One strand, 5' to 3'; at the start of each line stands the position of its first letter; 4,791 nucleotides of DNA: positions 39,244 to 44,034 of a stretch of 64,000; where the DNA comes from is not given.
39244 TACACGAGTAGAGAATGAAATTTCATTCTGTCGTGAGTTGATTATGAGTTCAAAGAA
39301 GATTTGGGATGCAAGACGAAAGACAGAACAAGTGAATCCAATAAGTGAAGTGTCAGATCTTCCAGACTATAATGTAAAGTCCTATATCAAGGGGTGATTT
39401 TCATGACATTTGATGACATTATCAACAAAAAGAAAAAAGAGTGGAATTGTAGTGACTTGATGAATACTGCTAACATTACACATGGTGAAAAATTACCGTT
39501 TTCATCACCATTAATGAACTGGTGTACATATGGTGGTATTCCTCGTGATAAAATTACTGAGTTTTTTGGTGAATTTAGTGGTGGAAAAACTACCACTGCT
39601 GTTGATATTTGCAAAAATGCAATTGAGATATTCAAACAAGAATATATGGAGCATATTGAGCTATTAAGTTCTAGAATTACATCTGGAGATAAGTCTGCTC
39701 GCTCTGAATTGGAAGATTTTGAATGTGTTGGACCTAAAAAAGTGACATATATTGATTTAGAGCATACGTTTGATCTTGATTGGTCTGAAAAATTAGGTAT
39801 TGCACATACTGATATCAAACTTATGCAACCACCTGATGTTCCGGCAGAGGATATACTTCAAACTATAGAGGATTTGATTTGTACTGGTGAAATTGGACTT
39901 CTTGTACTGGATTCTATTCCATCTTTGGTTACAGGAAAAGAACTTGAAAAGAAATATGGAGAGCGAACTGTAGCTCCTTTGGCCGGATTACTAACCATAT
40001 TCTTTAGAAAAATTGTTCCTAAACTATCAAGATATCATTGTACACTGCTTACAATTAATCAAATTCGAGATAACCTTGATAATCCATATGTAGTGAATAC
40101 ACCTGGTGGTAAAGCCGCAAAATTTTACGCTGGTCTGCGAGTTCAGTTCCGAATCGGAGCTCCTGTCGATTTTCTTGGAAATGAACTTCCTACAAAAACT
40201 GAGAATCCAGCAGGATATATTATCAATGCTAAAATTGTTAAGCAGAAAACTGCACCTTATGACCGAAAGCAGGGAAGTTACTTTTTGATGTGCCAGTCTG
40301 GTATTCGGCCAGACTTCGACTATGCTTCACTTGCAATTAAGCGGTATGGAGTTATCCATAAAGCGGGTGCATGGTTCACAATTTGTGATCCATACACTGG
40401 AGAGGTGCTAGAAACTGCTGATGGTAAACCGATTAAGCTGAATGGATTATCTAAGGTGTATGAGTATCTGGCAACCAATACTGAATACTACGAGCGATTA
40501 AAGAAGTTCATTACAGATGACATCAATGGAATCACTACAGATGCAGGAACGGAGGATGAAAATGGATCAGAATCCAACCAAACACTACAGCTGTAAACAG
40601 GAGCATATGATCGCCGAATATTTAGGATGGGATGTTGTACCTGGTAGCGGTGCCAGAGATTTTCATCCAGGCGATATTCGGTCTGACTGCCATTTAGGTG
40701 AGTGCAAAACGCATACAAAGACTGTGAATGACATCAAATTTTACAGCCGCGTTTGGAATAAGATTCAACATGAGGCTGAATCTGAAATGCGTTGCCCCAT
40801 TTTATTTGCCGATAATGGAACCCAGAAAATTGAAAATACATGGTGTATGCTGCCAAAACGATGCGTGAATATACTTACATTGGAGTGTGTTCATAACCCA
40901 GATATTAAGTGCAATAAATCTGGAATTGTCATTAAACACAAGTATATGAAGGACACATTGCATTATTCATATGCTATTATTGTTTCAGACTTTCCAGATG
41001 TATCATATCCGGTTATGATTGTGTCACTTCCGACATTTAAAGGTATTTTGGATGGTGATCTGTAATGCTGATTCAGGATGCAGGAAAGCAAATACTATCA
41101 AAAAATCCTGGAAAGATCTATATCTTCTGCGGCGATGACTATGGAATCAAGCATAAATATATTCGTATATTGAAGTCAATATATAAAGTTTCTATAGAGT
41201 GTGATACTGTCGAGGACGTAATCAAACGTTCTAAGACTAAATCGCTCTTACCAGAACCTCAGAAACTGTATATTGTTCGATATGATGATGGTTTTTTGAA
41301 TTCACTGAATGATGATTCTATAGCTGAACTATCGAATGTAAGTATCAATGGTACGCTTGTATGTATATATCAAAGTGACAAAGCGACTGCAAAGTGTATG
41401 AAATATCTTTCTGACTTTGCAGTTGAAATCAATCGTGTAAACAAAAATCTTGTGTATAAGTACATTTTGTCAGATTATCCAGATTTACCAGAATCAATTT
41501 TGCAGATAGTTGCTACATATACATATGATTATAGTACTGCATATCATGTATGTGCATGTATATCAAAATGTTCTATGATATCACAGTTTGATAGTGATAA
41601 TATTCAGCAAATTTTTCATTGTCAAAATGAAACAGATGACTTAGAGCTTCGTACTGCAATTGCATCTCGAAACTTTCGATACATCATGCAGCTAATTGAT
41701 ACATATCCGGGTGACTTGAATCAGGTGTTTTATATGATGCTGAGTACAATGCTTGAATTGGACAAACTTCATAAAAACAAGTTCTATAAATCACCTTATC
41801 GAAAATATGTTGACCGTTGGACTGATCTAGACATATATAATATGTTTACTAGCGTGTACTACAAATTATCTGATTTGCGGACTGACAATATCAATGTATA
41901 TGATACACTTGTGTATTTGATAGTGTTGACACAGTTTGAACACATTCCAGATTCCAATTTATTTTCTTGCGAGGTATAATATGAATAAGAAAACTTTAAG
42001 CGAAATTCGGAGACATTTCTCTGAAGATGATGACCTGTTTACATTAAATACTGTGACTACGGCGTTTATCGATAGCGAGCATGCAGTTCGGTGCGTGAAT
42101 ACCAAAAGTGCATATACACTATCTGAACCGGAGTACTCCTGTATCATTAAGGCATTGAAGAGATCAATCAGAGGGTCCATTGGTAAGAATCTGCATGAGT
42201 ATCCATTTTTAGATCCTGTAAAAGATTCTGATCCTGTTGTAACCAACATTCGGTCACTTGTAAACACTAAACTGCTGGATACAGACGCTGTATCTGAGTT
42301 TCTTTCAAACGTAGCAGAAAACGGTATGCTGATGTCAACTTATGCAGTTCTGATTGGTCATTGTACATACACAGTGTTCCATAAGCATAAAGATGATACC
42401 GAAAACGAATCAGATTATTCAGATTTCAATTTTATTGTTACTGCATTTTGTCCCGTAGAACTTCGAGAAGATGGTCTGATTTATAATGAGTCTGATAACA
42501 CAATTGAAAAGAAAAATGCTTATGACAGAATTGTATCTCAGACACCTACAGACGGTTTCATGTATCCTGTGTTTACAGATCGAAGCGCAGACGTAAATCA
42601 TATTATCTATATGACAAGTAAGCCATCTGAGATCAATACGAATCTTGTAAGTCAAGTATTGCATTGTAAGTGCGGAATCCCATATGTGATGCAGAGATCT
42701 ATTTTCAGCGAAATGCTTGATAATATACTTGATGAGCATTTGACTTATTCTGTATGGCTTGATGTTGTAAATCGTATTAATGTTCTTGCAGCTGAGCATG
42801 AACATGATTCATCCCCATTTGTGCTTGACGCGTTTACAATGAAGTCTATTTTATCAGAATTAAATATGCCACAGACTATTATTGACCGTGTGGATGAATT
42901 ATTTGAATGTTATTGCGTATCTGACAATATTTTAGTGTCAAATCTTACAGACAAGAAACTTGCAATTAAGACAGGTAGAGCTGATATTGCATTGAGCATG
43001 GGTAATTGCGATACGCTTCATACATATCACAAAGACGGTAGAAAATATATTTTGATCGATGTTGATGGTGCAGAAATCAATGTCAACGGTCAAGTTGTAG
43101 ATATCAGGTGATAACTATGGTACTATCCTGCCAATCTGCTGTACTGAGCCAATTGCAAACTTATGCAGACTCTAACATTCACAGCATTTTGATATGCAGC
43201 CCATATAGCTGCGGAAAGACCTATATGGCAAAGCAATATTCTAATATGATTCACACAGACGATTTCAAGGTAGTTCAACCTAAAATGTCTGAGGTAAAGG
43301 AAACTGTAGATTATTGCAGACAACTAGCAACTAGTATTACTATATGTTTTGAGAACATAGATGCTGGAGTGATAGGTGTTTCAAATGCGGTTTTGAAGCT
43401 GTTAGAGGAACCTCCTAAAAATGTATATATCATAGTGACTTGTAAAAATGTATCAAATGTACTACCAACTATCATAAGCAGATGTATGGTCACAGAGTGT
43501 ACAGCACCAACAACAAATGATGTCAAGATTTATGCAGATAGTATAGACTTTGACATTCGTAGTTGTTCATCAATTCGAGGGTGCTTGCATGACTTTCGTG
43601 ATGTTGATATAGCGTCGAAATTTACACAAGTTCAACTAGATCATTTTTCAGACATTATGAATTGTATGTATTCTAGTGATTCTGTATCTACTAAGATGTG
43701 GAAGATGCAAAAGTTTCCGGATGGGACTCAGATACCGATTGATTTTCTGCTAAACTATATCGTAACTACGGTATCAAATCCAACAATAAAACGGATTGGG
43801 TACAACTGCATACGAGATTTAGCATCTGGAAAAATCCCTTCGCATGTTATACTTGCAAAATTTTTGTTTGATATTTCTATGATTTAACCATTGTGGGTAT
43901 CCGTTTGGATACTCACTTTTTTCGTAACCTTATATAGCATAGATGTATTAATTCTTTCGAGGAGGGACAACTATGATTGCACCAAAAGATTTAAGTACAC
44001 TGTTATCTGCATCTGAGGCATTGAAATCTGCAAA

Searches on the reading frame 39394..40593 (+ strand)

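Call 51: search_protein_families(library=pfam, proteins=[window:39394-40593:+], max_evalue=0.001)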
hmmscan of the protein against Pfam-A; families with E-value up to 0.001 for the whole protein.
window:39394-40593:+ (400 aa): 1 family
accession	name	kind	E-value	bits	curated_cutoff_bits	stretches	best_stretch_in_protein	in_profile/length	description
PF00154.27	RecA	-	9e-29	101.2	27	1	116-292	82-250/262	recA bacterial DNA recombination protein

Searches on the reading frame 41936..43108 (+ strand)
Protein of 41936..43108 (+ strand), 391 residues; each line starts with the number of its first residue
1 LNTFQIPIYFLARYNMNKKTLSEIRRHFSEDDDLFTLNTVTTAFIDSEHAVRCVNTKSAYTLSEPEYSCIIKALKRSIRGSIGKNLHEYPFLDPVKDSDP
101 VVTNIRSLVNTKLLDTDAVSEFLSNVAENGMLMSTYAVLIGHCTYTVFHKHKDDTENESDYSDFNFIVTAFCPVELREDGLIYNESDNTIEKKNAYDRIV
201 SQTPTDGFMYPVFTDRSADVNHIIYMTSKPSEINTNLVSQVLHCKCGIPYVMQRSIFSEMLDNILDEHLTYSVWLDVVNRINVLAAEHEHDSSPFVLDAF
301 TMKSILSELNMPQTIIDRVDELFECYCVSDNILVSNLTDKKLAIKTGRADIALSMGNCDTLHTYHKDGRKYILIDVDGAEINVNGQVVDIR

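Call 51: search_protein_families(library=pfam, proteins=[window:41936-43108:+], max_evalue=0.001)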
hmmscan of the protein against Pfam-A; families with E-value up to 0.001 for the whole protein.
window:41936-43108:+ (391 aa): 1 family
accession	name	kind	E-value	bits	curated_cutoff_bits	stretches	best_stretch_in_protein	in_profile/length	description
PF14199.11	DUF4317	-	6.4e-83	279.4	27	1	16-385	1-369/370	Domain of unknown function (DUF4317)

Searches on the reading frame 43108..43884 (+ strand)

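Call 51: search_protein_families(library=pfam, proteins=[window:43108-43884:+], max_evalue=0.001)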
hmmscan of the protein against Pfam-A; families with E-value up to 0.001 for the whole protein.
window:43108-43884:+ (259 aa): 2 families
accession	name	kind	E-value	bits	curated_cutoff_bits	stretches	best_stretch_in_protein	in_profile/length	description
PF13177.12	DNA_pol3_delta2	-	8.1e-14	52.4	27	1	92-130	118-156/161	DNA polymerase III, delta subunit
PF00004.35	AAA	-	0.00037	21.4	21.2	1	27-127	1-124/131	ATPase family associated with various cellular activities (AAA)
